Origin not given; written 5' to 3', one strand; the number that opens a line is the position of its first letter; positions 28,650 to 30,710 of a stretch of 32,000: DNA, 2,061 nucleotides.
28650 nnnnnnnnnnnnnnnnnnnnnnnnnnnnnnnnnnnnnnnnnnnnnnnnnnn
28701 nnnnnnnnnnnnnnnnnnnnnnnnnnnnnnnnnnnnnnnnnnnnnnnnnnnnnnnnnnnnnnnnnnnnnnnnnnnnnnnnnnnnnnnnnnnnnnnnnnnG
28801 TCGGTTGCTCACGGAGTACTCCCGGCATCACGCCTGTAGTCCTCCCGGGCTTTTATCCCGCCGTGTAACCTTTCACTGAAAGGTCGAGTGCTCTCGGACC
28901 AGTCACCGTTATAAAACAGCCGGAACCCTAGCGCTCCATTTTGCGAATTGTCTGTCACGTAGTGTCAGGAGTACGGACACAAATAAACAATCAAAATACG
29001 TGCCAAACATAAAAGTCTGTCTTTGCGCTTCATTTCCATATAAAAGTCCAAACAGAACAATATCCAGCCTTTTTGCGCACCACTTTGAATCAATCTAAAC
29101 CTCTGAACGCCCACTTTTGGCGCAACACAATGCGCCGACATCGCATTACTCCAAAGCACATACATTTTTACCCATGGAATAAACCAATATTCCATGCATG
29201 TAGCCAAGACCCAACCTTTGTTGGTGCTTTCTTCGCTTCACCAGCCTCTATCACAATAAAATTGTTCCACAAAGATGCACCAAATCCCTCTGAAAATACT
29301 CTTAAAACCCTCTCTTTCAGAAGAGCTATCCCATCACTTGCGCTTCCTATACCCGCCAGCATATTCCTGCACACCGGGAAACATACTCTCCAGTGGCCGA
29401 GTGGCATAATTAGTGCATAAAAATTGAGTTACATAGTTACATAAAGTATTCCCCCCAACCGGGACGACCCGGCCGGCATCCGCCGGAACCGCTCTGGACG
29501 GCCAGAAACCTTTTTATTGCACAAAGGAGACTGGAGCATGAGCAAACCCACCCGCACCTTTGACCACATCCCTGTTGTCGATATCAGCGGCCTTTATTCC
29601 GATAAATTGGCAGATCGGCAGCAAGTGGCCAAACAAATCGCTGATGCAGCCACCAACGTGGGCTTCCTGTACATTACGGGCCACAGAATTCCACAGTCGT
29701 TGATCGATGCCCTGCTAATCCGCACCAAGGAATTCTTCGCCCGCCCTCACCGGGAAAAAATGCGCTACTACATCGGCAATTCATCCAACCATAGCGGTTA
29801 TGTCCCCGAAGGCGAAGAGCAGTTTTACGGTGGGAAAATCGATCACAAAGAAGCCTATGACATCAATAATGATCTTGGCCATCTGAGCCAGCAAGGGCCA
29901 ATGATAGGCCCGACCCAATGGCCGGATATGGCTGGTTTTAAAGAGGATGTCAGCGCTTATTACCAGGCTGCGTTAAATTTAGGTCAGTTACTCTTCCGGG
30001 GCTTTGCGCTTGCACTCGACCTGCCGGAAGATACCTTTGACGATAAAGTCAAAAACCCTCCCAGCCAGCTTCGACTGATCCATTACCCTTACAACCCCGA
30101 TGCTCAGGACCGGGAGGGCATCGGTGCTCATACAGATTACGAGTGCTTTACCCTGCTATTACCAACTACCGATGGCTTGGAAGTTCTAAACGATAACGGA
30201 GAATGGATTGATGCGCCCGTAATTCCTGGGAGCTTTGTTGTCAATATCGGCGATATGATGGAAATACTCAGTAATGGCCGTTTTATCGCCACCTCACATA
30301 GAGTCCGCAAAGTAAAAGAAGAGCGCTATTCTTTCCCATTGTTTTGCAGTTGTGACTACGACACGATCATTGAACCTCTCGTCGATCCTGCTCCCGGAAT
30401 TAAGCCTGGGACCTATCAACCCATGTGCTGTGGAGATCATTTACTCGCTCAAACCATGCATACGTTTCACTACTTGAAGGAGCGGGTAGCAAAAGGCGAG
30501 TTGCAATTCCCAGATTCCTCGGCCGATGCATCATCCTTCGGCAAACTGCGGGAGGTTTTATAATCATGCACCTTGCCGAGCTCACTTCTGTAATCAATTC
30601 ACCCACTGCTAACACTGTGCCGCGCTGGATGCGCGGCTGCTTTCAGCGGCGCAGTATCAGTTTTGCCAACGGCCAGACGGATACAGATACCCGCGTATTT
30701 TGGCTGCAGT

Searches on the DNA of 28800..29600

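Call 6: search_rna_families(source=window, start=28800, end=29600, threshold=evalue, max_evalue=10, show_alignments=4)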
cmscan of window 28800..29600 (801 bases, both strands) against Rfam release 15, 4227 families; matches with E-value up to 10: 3.
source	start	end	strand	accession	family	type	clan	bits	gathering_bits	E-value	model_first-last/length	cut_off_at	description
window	28840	28942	-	RF00442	Guanidine-I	Cis-reg; riboswitch;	-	95.9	63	4.4e-18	1-107/107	no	Guanidine-I riboswitch aptamer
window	29456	29506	+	RF01068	Guanidine-II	Cis-reg; riboswitch;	-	26.3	32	0.0043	1-48/48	no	Guanidine-II riboswitch aptamer (mini-ykkC)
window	28940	28994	-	RF02294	TtnuCD18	Gene; snRNA; snoRNA; CD-box;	-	22.3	55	1.9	1-58/58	no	Tetrahymena snoRNA TtnuCD18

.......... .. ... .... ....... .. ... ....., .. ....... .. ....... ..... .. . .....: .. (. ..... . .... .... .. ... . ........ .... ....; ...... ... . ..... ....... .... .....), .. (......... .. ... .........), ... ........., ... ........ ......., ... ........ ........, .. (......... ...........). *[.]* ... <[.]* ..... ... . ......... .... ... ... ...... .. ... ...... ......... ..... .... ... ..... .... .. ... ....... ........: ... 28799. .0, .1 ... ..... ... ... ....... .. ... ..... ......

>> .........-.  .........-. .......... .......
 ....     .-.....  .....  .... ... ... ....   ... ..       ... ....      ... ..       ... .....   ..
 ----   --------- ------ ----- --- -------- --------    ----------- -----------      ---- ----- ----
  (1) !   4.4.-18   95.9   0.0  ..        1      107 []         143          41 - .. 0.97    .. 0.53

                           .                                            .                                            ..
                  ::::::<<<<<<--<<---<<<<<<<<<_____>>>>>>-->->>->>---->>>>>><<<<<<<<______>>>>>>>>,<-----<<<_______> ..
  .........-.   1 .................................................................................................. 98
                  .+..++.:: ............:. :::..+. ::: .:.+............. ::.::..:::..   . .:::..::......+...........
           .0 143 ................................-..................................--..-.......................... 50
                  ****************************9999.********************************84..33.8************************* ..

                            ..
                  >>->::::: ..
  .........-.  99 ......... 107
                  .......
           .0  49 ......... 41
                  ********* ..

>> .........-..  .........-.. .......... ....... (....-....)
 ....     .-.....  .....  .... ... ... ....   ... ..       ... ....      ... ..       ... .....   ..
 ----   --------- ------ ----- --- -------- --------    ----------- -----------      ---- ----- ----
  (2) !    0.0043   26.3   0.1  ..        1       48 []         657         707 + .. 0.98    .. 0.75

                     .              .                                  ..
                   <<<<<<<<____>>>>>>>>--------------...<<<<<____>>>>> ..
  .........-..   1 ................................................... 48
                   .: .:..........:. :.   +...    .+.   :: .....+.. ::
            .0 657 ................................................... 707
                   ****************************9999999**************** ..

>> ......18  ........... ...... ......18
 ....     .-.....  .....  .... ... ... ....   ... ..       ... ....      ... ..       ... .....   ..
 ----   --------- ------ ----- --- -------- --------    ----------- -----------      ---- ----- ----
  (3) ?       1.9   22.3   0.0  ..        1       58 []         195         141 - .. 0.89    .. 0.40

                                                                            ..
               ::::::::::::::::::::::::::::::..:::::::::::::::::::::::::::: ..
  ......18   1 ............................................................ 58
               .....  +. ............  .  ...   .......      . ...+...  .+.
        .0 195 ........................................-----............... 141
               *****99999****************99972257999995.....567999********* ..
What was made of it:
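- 29456..29506 (+): Guanidine-II (mini-ykkC)-type riboswitch aptamer with a long linker. P1 hairpin is 29459-29472 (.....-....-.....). A linker hairpin is 29473-29486. P2 hairpin is 29493-29506 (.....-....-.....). Rfam RF01068 scores 26.3 bits (gathering score 32), E 0.0043 in an 800-nt search (call 6).
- On Guanidine-II riboswitch (mini-ykkC, RF01068), for the element at 29456-29506: It scores 26.3 bits against 32 (call 6).
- Checked: 'Riboswitch-controlled': Rfam gives only a sub-threshold guanidine-II match at 29456-29506 (26.3 bits against a gathering score of 32; call 6).
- The riboswitch is below Rfam's gathering score (call 6).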

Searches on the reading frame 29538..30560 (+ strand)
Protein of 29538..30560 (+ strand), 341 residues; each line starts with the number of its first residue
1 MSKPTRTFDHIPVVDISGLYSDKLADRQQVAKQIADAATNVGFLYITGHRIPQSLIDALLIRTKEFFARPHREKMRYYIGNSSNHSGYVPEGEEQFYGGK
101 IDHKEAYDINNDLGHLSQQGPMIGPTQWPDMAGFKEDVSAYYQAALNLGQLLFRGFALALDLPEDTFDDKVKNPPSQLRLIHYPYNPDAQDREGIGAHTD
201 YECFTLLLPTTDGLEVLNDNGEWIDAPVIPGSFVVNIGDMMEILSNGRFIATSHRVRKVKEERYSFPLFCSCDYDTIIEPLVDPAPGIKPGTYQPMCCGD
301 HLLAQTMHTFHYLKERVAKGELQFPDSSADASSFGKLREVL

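Call 4: search_protein_families(library=pfam, proteins=[window:29538-30560:+], max_evalue=1)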
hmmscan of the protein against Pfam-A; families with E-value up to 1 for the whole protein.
window:29538-30560:+ (341 aa): 2 families
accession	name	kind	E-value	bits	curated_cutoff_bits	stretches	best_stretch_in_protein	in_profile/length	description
PF14226.12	DIOX_N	-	5.1e-28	98.5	27.3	1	11-130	1-116/117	non-haem dioxygenase in morphine synthesis N-terminal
PF03171.26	2OG-FeII_Oxy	-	5e-24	85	23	1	176-270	3-99/101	2OG-Fe(II) oxygenase superfamily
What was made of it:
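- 29538..30563 (+): mgdH-like gene: 2-oxoglutarate/Fe(II) dioxygenase, predicted methylguanidine hydroxylase (341 aa). Pfam DIOX_N 5e-28 and 2OG-FeII_Oxy 5e-24 (call 4).
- Checked: The upstream oxygenase gene (29538-30563; PF14226 + PF03171, call 4) ends with TAA at 30561-30563.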

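Call 5: search_protein_families(library=ncbifam, proteins=[window:29538-30560:+], max_evalue=1)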
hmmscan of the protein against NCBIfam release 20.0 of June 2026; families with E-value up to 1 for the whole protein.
window:29538-30560:+ (341 aa): 0 families

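Call 10: search_solved_structures(query=window:29538-30560:+, max_evalue=0.001)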
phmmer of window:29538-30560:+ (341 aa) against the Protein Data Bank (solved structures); distinct sequences matched with E-value up to 0.001: 78 (the best 60 are shown).
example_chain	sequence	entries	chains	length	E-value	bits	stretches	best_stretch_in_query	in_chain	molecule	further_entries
9ovh_A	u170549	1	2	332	1.8e-53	185.6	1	8-287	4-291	2-oxoglutarate-dependent ethylene/succinate-forming enzyme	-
6jyv_A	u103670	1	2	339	2.6e-39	139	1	10-282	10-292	Probable iron/ascorbate oxidoreductase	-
3oox_A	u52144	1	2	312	1.3e-33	120.3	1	26-307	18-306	putative 2OG-Fe(II) oxygenase family protein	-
6xjj_A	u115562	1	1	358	1.8e-31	113.2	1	10-282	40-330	2-oxoglutarate-dependent dioxygenase tropC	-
9l50_A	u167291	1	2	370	5.9e-30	108.2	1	11-276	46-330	ring expansion oxygenase SpoC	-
9l51_A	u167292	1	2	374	6.1e-30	108.2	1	11-276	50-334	ring expansion oxygenase SpoC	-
9l52_A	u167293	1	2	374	3.5e-29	105.7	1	11-276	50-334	ring expansion oxygenase SpoC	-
9ig3_A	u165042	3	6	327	9e-29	104.3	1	10-276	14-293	2-oxoglutarate-dependent dioxygenase traH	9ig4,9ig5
6lsv_A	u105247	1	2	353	4e-27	98.9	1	6-301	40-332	Probable 2-oxoglutarate-dependent dioxygenase At5g05600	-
2brt_A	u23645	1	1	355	8.9e-26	94.5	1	10-302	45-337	LEUCOANTHOCYANIDIN DIOXYGENASE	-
1gp4_A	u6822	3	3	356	9e-26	94.5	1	10-302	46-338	ANTHOCYANIDIN SYNTHASE | LEUCOANTHOCYANIDIN DIOXYGENASE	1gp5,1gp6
9gi5_A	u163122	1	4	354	2.9e-25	92.8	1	10-300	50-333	Os06g0176700 protein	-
8x6q_A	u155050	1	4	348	2.7e-24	89.6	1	10-300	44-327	HPPD Inhibitor Sensitive 1-like 1 protein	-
8x7d_A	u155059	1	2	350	2.7e-24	89.6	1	10-300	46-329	HPPD Inhibitor Sensitive 1-like 1 protein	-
8etn_A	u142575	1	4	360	6.1e-24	88.4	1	10-295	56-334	Tri-Ketone Dioxygenase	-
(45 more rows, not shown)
